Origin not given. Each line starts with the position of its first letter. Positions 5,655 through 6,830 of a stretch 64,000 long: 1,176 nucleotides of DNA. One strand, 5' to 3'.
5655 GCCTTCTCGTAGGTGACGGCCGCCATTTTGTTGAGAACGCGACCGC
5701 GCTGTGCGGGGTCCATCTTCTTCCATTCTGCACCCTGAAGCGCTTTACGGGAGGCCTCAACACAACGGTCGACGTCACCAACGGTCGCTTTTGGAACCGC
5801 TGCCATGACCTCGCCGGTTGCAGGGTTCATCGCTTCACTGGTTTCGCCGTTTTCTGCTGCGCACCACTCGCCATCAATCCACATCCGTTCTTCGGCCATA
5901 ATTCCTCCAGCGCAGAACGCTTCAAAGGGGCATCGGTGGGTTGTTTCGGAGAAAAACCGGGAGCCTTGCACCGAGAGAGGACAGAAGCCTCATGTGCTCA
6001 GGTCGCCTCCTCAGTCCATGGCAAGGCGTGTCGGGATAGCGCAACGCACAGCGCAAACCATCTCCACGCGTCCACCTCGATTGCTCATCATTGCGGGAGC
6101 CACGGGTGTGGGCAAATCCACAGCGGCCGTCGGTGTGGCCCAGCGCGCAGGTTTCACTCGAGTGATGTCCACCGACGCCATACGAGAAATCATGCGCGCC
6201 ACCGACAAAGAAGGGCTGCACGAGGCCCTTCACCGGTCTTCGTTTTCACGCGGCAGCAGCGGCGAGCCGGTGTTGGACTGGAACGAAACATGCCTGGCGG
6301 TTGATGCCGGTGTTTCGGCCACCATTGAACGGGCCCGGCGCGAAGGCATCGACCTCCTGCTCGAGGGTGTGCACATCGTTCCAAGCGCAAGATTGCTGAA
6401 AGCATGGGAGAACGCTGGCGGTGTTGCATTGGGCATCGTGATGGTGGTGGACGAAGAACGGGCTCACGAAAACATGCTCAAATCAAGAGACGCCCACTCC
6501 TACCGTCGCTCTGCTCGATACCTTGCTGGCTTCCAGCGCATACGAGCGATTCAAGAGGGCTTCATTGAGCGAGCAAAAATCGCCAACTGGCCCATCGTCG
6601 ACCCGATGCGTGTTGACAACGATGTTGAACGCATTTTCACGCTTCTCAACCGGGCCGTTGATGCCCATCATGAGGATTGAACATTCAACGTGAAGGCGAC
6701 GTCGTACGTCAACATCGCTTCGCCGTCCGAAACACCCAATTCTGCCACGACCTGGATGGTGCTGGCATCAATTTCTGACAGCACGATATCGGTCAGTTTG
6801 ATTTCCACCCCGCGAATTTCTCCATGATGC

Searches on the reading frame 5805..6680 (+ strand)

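Call 53: search_protein_families(library=pfam, proteins=[window:5805-6680:+], max_evalue=0.001)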
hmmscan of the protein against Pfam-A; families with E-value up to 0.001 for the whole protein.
window:5805-6680:+ (291 aa): 2 families
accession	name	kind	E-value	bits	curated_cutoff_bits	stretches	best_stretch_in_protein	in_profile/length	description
PF13671.12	AAA_33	-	3.4e-05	24.6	27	1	93-236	1-126/143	AAA domain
PF13238.12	AAA_18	-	0.00061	20.7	29.4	0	95-132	2-40/128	AAA domain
